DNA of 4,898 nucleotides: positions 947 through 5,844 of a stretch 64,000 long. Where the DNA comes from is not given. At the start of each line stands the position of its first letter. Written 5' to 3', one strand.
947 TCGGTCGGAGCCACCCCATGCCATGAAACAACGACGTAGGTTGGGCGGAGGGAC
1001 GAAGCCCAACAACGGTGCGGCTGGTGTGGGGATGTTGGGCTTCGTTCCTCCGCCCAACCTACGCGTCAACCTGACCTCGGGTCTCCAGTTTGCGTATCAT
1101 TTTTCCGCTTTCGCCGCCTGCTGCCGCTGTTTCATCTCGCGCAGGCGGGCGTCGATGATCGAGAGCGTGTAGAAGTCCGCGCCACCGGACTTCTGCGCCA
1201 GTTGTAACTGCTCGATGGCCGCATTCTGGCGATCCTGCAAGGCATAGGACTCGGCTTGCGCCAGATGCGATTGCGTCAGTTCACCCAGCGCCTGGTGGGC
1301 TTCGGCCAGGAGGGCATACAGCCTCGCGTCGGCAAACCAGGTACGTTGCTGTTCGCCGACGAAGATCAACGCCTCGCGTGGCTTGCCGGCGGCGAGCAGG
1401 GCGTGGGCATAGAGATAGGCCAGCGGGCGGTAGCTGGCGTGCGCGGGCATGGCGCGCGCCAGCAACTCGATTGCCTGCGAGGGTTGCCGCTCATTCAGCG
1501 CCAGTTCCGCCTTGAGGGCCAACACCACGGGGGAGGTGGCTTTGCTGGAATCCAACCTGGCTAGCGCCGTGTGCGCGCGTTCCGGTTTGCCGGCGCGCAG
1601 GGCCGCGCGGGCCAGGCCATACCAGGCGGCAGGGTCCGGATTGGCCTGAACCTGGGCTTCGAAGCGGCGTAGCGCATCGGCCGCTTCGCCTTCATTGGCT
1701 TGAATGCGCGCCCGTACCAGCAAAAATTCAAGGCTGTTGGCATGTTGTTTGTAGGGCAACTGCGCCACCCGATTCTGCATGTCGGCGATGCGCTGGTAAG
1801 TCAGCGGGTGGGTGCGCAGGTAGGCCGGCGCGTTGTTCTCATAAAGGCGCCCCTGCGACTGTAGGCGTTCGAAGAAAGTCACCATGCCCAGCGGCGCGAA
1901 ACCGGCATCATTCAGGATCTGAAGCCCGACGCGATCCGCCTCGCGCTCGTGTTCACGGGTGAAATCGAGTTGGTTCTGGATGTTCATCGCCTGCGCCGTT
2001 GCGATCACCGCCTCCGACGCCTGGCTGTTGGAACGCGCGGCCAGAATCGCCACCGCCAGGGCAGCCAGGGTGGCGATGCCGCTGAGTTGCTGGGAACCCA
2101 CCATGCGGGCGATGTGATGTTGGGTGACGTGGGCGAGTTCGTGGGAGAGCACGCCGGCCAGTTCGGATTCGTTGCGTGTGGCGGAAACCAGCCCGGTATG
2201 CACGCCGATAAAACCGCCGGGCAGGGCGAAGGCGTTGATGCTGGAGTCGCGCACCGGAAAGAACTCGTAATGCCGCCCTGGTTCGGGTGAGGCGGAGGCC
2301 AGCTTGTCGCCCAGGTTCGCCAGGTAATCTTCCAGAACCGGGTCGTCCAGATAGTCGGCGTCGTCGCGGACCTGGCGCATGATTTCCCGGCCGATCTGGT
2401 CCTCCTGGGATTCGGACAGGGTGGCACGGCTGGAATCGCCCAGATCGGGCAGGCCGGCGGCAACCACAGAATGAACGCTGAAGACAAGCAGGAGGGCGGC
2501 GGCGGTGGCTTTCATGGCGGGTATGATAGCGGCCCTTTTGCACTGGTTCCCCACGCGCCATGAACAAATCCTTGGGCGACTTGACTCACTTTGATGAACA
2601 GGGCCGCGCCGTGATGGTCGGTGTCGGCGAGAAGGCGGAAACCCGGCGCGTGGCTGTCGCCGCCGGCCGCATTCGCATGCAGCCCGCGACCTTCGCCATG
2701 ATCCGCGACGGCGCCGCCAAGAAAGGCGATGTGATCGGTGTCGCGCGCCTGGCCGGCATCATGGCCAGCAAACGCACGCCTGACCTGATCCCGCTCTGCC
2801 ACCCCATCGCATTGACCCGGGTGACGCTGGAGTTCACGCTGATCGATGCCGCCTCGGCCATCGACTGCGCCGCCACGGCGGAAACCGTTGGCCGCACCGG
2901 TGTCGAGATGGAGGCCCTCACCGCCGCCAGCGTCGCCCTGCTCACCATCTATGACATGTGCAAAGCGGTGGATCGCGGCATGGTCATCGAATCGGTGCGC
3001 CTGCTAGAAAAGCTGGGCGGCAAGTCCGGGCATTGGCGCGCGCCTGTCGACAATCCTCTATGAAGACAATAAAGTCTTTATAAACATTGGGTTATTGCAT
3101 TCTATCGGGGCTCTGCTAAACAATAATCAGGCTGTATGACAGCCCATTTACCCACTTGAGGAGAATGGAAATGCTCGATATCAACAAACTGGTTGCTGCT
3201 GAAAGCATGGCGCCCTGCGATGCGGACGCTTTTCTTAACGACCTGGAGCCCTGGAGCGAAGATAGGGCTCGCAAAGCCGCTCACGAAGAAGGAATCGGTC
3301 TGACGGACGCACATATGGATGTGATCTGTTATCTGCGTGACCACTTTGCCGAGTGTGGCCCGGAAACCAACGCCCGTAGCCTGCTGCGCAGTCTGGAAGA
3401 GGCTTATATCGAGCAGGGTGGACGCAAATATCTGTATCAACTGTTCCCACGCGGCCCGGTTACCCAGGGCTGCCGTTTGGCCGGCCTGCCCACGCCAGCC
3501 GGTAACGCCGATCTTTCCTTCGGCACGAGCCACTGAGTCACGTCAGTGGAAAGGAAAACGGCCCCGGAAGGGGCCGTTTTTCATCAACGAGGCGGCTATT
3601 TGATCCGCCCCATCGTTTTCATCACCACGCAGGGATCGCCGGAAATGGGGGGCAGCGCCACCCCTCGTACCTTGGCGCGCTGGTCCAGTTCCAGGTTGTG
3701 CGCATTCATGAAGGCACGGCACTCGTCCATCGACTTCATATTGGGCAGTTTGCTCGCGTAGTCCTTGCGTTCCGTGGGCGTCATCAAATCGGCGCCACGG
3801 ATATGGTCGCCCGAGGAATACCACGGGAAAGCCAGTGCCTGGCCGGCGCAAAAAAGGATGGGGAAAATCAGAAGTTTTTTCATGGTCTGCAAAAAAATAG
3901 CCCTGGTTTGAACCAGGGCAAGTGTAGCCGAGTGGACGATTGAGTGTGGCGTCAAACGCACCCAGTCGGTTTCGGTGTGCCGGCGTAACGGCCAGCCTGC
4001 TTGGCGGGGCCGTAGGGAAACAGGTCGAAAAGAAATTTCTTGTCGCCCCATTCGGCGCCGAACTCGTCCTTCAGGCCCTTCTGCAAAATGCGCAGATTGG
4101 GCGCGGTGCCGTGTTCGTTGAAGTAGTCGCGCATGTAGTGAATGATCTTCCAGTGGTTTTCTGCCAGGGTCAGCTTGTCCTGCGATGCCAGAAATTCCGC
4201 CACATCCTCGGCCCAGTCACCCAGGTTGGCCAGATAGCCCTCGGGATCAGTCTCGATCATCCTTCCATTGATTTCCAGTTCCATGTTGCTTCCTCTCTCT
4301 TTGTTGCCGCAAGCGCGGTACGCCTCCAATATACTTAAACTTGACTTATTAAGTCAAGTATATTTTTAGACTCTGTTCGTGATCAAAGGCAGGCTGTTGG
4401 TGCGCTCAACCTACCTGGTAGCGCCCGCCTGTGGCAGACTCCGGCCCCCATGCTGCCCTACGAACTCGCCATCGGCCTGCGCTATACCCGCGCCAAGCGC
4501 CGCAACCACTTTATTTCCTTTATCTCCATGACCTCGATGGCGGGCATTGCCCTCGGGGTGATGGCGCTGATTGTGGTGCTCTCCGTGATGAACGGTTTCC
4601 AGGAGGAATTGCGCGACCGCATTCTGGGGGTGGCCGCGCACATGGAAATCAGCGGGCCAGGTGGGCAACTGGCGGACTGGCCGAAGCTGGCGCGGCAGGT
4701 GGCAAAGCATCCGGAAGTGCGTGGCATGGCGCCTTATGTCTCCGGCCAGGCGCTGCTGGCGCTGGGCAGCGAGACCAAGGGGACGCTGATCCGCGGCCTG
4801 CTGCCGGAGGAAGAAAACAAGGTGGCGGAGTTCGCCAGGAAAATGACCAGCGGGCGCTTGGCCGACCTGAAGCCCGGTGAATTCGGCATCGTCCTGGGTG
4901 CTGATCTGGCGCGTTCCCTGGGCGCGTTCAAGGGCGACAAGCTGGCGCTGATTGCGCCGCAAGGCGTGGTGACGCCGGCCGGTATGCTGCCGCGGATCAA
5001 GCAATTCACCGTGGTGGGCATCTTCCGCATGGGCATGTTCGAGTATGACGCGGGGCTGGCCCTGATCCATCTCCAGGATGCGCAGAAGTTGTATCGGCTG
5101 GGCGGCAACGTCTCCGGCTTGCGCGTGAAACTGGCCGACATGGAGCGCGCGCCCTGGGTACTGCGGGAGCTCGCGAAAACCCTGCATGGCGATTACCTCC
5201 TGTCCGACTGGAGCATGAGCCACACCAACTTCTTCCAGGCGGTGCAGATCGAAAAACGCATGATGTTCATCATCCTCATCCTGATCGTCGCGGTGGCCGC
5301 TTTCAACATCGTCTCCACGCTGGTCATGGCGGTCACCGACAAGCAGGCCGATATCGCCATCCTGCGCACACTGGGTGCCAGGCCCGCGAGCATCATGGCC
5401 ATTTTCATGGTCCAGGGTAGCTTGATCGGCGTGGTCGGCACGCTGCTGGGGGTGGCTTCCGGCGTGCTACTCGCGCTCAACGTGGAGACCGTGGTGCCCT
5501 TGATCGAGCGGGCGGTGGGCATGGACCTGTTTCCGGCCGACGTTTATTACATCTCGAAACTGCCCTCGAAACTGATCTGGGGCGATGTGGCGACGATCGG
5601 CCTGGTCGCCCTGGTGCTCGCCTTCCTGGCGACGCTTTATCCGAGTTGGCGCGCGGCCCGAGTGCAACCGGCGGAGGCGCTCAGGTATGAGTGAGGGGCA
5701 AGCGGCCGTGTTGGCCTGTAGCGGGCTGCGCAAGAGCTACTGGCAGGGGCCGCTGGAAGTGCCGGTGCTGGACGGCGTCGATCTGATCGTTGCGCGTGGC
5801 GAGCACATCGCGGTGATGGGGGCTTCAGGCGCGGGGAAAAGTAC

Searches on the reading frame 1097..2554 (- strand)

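Call 80: search_protein_families(library=pfam, proteins=[window:1097-2554:-], max_evalue=0.00001)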
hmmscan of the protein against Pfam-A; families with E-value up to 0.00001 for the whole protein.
window:1097-2554:- (485 aa): 2 families
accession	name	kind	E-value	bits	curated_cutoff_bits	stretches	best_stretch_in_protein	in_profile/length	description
PF01435.24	Peptidase_M48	-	2e-34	119.5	20.3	1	75-262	4-185/186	Peptidase family M48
PF14559.12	TPR_19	-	5.1e-09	36.8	25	1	288-351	4-68/68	Tetratricopeptide repeat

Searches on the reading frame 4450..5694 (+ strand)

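Call 80: search_protein_families(library=pfam, proteins=[window:4450-5694:+], max_evalue=0.00001)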
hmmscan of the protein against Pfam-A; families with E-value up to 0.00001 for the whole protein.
window:4450-5694:+ (414 aa): 2 families
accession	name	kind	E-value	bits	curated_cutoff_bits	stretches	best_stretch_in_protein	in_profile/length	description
PF12704.14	MacB_PCD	-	8.1e-20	72.4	27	1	26-240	1-203/207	MacB-like periplasmic core domain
PF02687.27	FtsX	-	4.4e-16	59.4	25.5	1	273-407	1-120/120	FtsX-like permease C-terminal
